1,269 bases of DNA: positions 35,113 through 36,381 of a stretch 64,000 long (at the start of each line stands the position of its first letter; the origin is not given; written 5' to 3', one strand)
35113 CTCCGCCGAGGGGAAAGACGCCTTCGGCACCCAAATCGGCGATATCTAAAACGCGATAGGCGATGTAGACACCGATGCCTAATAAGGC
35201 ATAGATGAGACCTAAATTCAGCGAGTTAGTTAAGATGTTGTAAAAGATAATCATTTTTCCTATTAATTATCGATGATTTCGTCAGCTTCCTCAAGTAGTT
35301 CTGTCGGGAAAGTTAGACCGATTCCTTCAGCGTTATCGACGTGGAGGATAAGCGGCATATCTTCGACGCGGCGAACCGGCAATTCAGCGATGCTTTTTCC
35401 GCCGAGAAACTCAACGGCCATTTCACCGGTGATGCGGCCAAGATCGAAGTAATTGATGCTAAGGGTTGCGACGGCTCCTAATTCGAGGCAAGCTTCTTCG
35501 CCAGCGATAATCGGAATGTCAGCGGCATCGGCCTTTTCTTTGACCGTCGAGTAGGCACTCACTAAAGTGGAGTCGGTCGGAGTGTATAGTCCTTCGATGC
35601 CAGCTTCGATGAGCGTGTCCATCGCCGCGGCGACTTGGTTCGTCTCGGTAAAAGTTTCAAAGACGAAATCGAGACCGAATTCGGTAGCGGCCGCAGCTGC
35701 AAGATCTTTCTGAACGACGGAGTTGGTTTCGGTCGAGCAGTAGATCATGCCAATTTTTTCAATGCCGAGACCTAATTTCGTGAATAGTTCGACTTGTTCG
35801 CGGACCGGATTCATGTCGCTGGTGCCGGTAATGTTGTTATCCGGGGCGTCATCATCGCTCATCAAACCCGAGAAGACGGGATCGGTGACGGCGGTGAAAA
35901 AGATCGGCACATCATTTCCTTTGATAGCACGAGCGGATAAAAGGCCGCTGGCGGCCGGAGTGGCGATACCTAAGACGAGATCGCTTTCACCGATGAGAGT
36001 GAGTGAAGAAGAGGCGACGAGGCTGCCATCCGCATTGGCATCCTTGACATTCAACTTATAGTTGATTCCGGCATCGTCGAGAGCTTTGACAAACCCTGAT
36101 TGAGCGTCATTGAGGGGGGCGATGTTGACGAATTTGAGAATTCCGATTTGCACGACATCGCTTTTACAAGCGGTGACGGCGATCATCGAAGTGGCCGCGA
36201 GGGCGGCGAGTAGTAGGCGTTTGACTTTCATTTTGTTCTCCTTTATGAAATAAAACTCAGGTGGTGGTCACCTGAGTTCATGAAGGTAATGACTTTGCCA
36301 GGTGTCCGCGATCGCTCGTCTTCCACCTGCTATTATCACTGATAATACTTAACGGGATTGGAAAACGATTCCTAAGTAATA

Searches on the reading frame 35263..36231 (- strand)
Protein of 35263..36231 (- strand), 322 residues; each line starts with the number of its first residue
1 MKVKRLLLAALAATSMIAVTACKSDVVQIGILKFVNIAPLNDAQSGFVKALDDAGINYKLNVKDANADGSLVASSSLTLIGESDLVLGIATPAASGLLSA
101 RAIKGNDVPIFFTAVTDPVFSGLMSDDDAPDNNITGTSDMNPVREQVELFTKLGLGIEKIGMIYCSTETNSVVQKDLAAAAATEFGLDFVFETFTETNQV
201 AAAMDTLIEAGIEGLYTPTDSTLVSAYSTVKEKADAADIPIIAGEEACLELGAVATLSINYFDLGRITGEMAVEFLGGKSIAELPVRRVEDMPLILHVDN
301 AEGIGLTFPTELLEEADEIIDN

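Call 7: search_protein_families(library=pfam, proteins=[window:35263-36231:-])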
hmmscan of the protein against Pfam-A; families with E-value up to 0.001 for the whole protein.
window:35263-36231:- (322 aa): 2 families
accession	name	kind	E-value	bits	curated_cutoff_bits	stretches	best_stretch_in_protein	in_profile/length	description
PF04392.18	ABC_sub_bind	-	3.3e-57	194.4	25.9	1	29-319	2-292/293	ABC transporter substrate binding protein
PF13407.12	Peripla_BP_4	-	8.2e-07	29.3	35.1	1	175-279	17-121/258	Periplasmic binding protein domain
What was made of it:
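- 33505..36244 (-): The regulated operon. RBS AAAGGAG at 36244-36238. Substrate-binding lipoprotein (PF04392) at 36231-35263. Permease (PF02653) at 35254-34298. ATPase (PF00005) at 34305-33505. Pfam scan (call 7).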

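Call 8: find_related_loci(query=window:35263-36231:-, collection=genome_contigs, flank=4000)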
Query window:35263-36231:- (322 aa) in genome_contigs; peptide patterns used: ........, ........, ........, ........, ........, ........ (x = any residue, [..] = any of these).
187 stretches matched a pattern; 3 encode a relative of the query (tblastn E <= 1e-3); 3 distinct loci.
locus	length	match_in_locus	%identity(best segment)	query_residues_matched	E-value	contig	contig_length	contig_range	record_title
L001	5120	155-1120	90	1-322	0e+0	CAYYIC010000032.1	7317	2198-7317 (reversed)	MAG TPA_asm: uncultured Staphylococcaceae bacterium isolate SRP192927_co5_65 genome assembly, contig: NODE_19900_length_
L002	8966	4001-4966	88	1-322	0e+0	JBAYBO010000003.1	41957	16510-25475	MAG: Bacilli bacterium isolate SO_2016_CLC_T2_123 scaffold00372_PH3_Jul20_2016, whole genome shotgun sequence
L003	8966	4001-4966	91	1-322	0e+0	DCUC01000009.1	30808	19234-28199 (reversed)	MAG TPA_asm: Bacillales bacterium UBA1424 UBA1424_contig_28687, whole genome shotgun sequence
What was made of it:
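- Tried and rejected: A scan of genome_contigs with the binding protein found only three close MAG relatives (call 8).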

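Call 15: search_solved_structures(query=window:35263-36231:-, max_evalue=0.001)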
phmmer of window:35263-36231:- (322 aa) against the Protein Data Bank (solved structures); distinct sequences matched with E-value up to 0.001: 3.
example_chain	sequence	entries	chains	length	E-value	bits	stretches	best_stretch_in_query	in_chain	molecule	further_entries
3lft_A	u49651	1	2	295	3e-43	151.8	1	28-320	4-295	uncharacterized protein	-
6hni_A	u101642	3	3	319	2.7e-41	145.3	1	24-310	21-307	ABC-type transport system, sugar-family extracellular solute-binding protein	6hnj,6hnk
3lkv_A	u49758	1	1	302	9.6e-34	120.6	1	39-316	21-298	uncharacterized CONSERVED DOMAIN PROTEIN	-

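Call 16: find_homologous_proteins(query=window:35263-36231:-, max_evalue=1e-20)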
Query window:35263-36231:- (322 aa): 91 proteins with E <= 1e-20 among 8000 candidates.
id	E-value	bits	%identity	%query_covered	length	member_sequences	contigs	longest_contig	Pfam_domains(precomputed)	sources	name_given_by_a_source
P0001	2.2e-181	620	90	100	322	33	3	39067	PF13407.13,PF04392.19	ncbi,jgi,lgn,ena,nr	ncbi:MAG TPA: ABC transporter substrate-binding protein [Bacilli bacterium]|nr:ABC transporter subst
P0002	6.4e-180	615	90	100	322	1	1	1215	PF13407.13,PF04392.19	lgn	-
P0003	9.7e-180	615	90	100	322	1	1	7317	PF13407.13,PF04392.19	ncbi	-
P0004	2.0e-176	604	89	100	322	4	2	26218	PF13407.13,PF04392.19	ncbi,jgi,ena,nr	ncbi:MAG: ABC transporter substrate-binding protein [Erysipelotrichaceae bacterium]|jgi:putative ABC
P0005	1.4e-175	601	88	100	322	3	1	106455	PF13407.13,PF04392.19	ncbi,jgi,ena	ncbi:MAG: ABC transporter substrate-binding protein [Bacilli bacterium]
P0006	5.0e-174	596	87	100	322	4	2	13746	PF13407.13,PF04392.19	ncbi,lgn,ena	-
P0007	1.8e-169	581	85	100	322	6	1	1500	PF13407.13,PF04392.19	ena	-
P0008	3.1e-168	577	85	100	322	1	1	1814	PF13407.13,PF04392.19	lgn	-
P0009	3.4e-168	577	85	100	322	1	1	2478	PF13407.13,PF04392.19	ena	-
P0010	1.1e-167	575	84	100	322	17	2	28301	PF13407.13,PF04392.19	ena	-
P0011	6.2e-167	573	90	92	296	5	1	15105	PF13407.13,PF04392.19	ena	-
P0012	7.6e-162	556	81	100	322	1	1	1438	PF13407.13,PF04392.19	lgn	-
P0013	2.3e-160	551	81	100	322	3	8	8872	PF13407.13,PF04392.19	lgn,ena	-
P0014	1.1e-158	545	80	100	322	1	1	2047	PF04392.19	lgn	-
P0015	2.5e-158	544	80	100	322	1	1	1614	PF04392.19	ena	-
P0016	8.2e-158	543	80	100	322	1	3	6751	PF04392.19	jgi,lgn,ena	-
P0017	4.5e-155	534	78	100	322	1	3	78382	PF04392.19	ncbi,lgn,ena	-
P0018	8.5e-154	529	78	99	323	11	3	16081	PF13407.13,PF04392.19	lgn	-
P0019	1.7e-150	519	77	100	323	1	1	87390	PF04392.19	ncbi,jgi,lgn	ncbi:MAG: ABC transporter substrate-binding protein [Bacilli bacterium]|jgi:putative ABC transport s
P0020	2.2e-150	518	80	95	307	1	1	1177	PF13407.13,PF04392.19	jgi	jgi:putative ABC transport system substrate-binding protein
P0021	1.6e-142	492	73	100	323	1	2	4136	PF13407.13,PF04392.19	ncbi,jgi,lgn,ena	ncbi:MAG: ABC transporter substrate-binding protein [Bacilli bacterium]|jgi:putative ABC transport s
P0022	2.9e-136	472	69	100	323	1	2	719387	PF04392.19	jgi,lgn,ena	-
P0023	1.2e-132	460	66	99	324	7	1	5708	PF04392.19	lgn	-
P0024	2.0e-128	446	68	93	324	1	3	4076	PF04392.19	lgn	-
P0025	1.5e-118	414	81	76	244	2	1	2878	PF04392.19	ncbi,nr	ncbi:MAG: ABC transporter substrate binding protein, partial [Bacilli bacterium]|nr:ABC transporter 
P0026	2.5e-101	357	90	58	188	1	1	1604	PF04392.19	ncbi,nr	ncbi:MAG: ABC transporter substrate-binding protein, partial [Epsilonproteobacteria bacterium]|nr:AB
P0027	2.1e-70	256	73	56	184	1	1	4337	PF04392.19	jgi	jgi:putative ABC transport system substrate-binding protein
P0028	8.8e-54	201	41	92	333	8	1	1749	PF13407.13,PF13458.13,PF04392.19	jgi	-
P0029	1.6e-52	197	39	89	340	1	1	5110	PF13407.13,PF04392.19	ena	-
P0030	5.2e-51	192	39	90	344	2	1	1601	PF04392.19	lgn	-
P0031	1.6e-50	190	39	91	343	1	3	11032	PF04392.19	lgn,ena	-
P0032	2.9e-50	190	37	89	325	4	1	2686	PF13407.13,PF04392.19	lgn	-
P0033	2.9e-50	190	33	95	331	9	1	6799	PF13407.13,PF04392.19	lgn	-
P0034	7.3e-50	188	35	94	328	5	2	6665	PF13407.13,PF04392.19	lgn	-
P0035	8.5e-50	188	38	92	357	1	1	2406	PF04392.19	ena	-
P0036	1.1e-49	188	39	87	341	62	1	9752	PF13407.13,PF04392.19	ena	-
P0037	1.4e-49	187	37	89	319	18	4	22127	PF04392.19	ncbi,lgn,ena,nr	ncbi:MAG: ABC transporter substrate-binding protein [Eubacteriaceae bacterium]|nr:ABC transporter su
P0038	1.9e-49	187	39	90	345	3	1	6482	PF04392.19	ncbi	-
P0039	1.7e-48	184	38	91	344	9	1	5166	PF04392.19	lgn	-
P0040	2.3e-48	183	36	98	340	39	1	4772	PF13407.13,PF04392.19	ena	-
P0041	5.4e-48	182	38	88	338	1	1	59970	PF04392.19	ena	-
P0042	7.9e-48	182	37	90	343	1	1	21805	PF13407.13,PF04392.19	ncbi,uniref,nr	ncbi:ABC transporter substrate-binding protein [Collinsella sp. An2]|uniref:ABC transporter substrat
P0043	8.0e-48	182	38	89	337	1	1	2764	PF04392.19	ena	-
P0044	1.2e-47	181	38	90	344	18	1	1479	PF04392.19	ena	-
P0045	1.6e-47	181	35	92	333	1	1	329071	PF04392.19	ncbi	-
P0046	2.2e-47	180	35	99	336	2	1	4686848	PF13407.13,PF04392.19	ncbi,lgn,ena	-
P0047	1.6e-46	177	37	89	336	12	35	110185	PF13407.13,PF13458.13,PF04392.19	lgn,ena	-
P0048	7.2e-46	175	38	90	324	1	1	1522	PF13407.13,PF13458.13,PF04392.19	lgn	-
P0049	1.1e-45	175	39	77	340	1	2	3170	PF13407.13,PF04392.19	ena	-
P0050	1.3e-45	174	40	77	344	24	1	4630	PF13407.13,PF04392.19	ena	-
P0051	1.3e-45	174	39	77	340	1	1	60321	PF13407.13,PF04392.19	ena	-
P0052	1.6e-45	174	38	90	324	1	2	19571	PF13458.13,PF04392.19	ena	-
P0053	2.4e-45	173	38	90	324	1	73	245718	PF13458.13,PF04392.19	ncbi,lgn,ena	-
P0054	2.5e-45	173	38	90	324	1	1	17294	PF13458.13,PF04392.19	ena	-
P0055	2.7e-45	173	38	90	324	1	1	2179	PF13458.13,PF04392.19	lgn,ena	-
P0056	3.4e-45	173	37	90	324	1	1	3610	PF13458.13,PF04392.19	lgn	-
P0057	3.6e-45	173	38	90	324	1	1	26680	PF13458.13,PF04392.19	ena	-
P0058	4.2e-45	173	37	90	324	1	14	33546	PF13458.13,PF04392.19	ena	-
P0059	5.0e-45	172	38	90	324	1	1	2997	PF13458.13,PF04392.19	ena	-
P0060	5.3e-45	172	39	90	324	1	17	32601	PF13458.13,PF04392.19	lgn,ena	-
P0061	6.8e-45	172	38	90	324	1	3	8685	PF13458.13,PF04392.19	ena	-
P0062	1.9e-44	171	34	94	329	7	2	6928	PF04392.19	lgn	-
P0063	2.2e-44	170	38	90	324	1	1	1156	PF13458.13,PF04392.19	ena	-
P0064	2.4e-44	170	34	95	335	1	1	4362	PF04392.19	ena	-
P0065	4.5e-44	169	35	89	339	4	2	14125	PF04392.19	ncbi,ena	-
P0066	6.3e-44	169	37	91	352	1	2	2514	PF04392.19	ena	-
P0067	6.5e-38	149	41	61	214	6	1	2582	PF04392.19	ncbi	-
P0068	3.4e-36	143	35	94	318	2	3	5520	PF04392.19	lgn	-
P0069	5.3e-36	143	31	97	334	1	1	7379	PF13407.13,PF13458.13,PF04392.19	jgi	-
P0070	5.7e-36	143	33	88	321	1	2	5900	PF13407.13,PF13458.13,PF04392.19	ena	-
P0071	7.7e-36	142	33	88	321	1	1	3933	PF13407.13,PF13458.13,PF04392.19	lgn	-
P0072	1.1e-35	142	33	88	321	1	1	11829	PF13407.13,PF13458.13,PF04392.19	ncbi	-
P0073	1.1e-35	142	33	88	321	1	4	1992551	PF13407.13,PF13458.13,PF04392.19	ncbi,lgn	-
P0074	1.2e-35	142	33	88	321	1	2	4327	PF13407.13,PF13458.13,PF04392.19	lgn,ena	-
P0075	1.7e-35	141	33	88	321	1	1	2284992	PF13407.13,PF13458.13,PF04392.19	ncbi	-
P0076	2.1e-35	141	35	84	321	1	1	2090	PF13407.13,PF13458.13,PF04392.19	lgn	-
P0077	3.0e-35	140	35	84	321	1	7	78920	PF13407.13,PF00899.28,PF13458.13,PF04392.19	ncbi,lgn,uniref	ncbi:ABC transporter substrate-binding protein [Streptococcus thoraltensis]|uniref:ABC transporter s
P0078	1.3e-34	138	32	91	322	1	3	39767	PF13407.13,PF13458.13,PF04392.19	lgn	-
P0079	2.3e-34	137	32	86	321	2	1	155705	PF13407.13,PF13458.13,PF04392.19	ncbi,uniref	ncbi:ABC transporter substrate-binding protein [Streptococcus jiangjianxini]|uniref:ABC transporter 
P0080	3.2e-34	137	34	84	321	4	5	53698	PF13407.13,PF00899.28,PF13458.13,PF04392.19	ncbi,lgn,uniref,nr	ncbi:ABC transporter substrate-binding protein [Streptococcus thoraltensis]|uniref:ABC transporter s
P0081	5.4e-34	136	32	87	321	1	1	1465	PF13407.13,PF04392.19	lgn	-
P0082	1.0e-33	135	36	86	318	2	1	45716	PF04392.19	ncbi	-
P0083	2.0e-32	131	33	89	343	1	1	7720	PF13407.13,PF04392.19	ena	-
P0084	3.5e-32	130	31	92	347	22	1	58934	PF13407.13,PF13458.13,PF04392.19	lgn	-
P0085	9.4e-32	129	34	84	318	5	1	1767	PF04392.19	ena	-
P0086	7.4e-31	126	34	84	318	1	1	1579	PF04392.19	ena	-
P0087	1.2e-30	125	32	95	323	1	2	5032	PF04392.19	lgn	-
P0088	4.7e-30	123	32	86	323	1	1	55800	PF13407.13,PF04392.19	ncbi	-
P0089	5.2e-28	117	33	84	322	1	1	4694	PF04392.19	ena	-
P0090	2.1e-27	115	31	91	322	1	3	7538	PF04392.19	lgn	-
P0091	2.7e-25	108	30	96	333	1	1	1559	PF04392.19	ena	-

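Call 17: find_encoding_contigs(protein=P0022, flank=3000, max_places=3)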
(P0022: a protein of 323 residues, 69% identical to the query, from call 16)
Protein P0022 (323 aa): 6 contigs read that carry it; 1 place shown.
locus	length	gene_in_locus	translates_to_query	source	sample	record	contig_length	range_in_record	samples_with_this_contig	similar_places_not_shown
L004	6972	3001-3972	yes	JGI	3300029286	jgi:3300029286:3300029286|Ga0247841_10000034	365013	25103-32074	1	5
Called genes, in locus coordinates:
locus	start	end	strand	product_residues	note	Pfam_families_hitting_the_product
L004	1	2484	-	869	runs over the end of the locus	PF01411:tRNA-synt_2c, PF07973:tRNA_SAD, PF02272:DHHA1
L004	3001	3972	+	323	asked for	PF04392:ABC_sub_bind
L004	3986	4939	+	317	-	PF02653:BPD_transp_2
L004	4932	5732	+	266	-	PF00005:ABC_tran, PF02463:SMC_N (faint), PF13304:AAA_21 (faint)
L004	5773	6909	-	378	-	PF02540:NAD_synthase (faint), PF02568:ThiI (faint), PF03054:tRNA_Me_trans, PF20259:tRNA_Me_trans_M, PF20258:tRNA_Me_trans_C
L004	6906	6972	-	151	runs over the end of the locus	PF02580:Tyr_Deacylase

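Call 18: find_encoding_contigs(protein=P0023, flank=3000, max_places=3)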
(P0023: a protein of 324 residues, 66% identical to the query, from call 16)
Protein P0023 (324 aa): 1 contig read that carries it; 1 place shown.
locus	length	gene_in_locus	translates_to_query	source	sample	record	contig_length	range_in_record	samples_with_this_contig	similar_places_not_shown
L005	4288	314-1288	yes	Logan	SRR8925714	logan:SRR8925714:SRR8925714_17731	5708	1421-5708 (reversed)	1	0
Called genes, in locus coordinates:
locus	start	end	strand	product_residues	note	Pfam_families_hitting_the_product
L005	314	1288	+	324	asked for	PF04392:ABC_sub_bind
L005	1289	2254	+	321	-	PF02653:BPD_transp_2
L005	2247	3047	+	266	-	PF02463:SMC_N, PF00005:ABC_tran, PF13175:AAA_15 (weak), PF13304:AAA_21 (faint)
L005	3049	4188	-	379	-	PF02540:NAD_synthase (faint), PF03054:tRNA_Me_trans, PF20259:tRNA_Me_trans_M, PF20258:tRNA_Me_trans_C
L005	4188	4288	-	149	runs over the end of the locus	PF02580:Tyr_Deacylase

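Call 19: find_encoding_contigs(protein=P0024, flank=3000, max_places=3)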
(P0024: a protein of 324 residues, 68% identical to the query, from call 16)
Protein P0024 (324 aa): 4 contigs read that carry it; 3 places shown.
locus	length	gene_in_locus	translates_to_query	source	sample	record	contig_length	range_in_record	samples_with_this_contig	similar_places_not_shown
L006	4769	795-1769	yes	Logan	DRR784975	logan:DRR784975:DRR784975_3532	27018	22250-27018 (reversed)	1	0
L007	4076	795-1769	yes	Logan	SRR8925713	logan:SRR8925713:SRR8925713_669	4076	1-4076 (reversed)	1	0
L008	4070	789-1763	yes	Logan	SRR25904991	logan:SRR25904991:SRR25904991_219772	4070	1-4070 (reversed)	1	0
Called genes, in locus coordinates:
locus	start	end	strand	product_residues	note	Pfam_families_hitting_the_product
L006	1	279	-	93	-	?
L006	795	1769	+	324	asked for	PF04392:ABC_sub_bind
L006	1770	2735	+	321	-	PF02653:BPD_transp_2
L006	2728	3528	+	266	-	PF02463:SMC_N, PF09818:ABC_ATPase (faint), PF00005:ABC_tran, PF13304:AAA_21 (faint)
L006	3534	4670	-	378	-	PF03054:tRNA_Me_trans, PF20259:tRNA_Me_trans_M, PF20258:tRNA_Me_trans_C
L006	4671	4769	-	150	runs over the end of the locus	PF02580:Tyr_Deacylase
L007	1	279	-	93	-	?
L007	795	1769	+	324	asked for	PF04392:ABC_sub_bind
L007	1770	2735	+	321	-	PF02653:BPD_transp_2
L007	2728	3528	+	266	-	PF02463:SMC_N, PF09818:ABC_ATPase (faint), PF00005:ABC_tran, PF13304:AAA_21 (faint)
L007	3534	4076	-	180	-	?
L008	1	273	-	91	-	?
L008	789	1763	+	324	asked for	PF04392:ABC_sub_bind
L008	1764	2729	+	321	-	PF02653:BPD_transp_2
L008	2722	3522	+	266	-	PF02463:SMC_N, PF09818:ABC_ATPase (faint), PF00005:ABC_tran, PF13304:AAA_21 (faint)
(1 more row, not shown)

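Call 20: find_encoding_contigs(protein=P0021, flank=3000, max_places=3)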
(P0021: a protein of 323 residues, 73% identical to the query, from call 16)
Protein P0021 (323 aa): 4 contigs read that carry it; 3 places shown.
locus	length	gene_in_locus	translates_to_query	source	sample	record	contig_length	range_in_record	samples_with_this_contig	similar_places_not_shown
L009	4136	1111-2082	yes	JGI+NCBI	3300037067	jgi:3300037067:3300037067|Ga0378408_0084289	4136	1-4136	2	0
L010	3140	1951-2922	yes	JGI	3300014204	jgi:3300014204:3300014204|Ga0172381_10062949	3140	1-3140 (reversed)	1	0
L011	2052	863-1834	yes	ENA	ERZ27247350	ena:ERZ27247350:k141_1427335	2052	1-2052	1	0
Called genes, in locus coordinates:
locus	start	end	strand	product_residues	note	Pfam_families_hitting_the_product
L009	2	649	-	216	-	?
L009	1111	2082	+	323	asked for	PF13407:Peripla_BP_4 (faint), PF04392:ABC_sub_bind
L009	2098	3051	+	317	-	PF02653:BPD_transp_2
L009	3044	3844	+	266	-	PF00005:ABC_tran, PF02463:SMC_N (faint), PF13304:AAA_21 (faint)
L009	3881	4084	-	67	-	PF20258:tRNA_Me_trans_C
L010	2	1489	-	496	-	?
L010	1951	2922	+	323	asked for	PF13407:Peripla_BP_4 (faint), PF04392:ABC_sub_bind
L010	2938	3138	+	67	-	?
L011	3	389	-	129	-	?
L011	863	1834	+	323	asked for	PF13407:Peripla_BP_4 (faint), PF04392:ABC_sub_bind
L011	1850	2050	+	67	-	?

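Call 26: find_encoding_contigs(protein=P0019, flank=3000, max_places=2)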
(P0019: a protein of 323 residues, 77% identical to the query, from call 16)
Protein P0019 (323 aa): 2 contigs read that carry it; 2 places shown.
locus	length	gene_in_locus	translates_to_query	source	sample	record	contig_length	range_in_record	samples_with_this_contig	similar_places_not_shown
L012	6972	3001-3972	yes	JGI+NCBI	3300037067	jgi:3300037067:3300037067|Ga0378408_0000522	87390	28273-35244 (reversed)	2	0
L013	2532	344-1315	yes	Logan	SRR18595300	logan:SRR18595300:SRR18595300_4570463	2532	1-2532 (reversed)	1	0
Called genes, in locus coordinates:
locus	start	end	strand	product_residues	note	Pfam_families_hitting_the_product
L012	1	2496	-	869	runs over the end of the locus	PF01411:tRNA-synt_2c, PF07973:tRNA_SAD, PF02272:DHHA1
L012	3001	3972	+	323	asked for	PF04392:ABC_sub_bind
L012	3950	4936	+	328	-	PF02653:BPD_transp_2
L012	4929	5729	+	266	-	PF00005:ABC_tran, PF02463:SMC_N (faint), PF09818:ABC_ATPase (faint), PF13304:AAA_21 (faint)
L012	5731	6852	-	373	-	PF03054:tRNA_Me_trans, PF20259:tRNA_Me_trans_M, PF20258:tRNA_Me_trans_C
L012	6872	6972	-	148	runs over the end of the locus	PF02580:Tyr_Deacylase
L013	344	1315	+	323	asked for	PF04392:ABC_sub_bind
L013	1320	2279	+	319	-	PF02653:BPD_transp_2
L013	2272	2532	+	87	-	?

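Call 27: find_encoding_contigs(protein=P0017, flank=3000, max_places=2)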
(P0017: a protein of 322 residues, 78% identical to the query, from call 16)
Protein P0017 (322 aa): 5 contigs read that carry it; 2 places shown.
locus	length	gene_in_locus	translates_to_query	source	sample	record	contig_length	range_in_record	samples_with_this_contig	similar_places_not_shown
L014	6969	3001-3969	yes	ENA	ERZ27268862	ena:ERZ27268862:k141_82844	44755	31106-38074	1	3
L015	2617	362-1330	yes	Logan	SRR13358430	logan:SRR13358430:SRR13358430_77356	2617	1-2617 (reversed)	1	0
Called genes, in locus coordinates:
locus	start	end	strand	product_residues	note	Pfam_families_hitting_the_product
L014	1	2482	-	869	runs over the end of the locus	PF01411:tRNA-synt_2c, PF07973:tRNA_SAD, PF02272:DHHA1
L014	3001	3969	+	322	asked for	PF04392:ABC_sub_bind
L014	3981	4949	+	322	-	PF02653:BPD_transp_2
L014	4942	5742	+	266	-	PF00005:ABC_tran, PF02463:SMC_N (weak), PF09818:ABC_ATPase (faint), PF13304:AAA_21 (faint)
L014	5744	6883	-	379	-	PF02540:NAD_synthase (faint), PF02568:ThiI (faint), PF03054:tRNA_Me_trans, PF20259:tRNA_Me_trans_M, PF20258:tRNA_Me_trans_C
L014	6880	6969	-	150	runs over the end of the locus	PF02580:Tyr_Deacylase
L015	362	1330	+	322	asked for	PF04392:ABC_sub_bind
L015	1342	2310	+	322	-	PF02653:BPD_transp_2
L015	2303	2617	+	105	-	?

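Call 28: find_encoding_contigs(protein=P0018, flank=3000, max_places=2)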
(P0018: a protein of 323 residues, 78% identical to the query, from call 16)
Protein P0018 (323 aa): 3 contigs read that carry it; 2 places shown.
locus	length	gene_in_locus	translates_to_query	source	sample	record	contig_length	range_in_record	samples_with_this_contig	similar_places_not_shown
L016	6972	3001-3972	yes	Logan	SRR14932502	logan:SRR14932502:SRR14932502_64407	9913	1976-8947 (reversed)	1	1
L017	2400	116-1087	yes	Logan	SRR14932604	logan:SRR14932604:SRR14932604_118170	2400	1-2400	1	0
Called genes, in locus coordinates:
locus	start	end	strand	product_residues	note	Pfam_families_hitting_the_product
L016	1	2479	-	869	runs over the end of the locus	PF01411:tRNA-synt_2c, PF07973:tRNA_SAD, PF02272:DHHA1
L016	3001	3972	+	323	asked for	PF13407:Peripla_BP_4 (faint), PF04392:ABC_sub_bind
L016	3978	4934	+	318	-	PF02653:BPD_transp_2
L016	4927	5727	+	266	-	PF02463:SMC_N (weak), PF00005:ABC_tran, PF13304:AAA_21 (faint)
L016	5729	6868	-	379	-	PF02540:NAD_synthase (weak), PF03054:tRNA_Me_trans, PF20259:tRNA_Me_trans_M, PF20258:tRNA_Me_trans_C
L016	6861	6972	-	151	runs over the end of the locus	PF02580:Tyr_Deacylase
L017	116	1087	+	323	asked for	PF13407:Peripla_BP_4 (faint), PF04392:ABC_sub_bind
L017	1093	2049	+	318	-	PF02653:BPD_transp_2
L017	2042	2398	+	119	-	?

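Call 29: find_encoding_contigs(protein=P0013, flank=3000, max_places=3)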
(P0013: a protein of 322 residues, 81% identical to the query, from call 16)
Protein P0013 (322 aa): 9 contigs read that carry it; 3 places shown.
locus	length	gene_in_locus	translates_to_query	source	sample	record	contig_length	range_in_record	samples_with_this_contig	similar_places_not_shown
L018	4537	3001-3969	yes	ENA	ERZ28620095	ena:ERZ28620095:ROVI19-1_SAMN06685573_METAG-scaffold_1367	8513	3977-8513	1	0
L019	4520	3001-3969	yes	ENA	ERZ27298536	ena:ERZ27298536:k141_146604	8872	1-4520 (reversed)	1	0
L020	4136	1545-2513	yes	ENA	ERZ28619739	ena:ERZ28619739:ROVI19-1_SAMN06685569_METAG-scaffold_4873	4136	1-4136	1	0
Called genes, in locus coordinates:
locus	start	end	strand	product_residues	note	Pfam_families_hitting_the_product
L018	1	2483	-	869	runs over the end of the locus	PF01411:tRNA-synt_2c, PF07973:tRNA_SAD, PF02272:DHHA1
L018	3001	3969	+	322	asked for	PF13407:Peripla_BP_4 (faint), PF04392:ABC_sub_bind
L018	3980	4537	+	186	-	?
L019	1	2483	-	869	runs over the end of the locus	PF01411:tRNA-synt_2c, PF07973:tRNA_SAD, PF02272:DHHA1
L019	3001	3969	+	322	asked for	PF13407:Peripla_BP_4 (faint), PF04392:ABC_sub_bind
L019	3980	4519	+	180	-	?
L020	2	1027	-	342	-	?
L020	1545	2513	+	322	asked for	PF13407:Peripla_BP_4 (faint), PF04392:ABC_sub_bind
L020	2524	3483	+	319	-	PF02653:BPD_transp_2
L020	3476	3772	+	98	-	-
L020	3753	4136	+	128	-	?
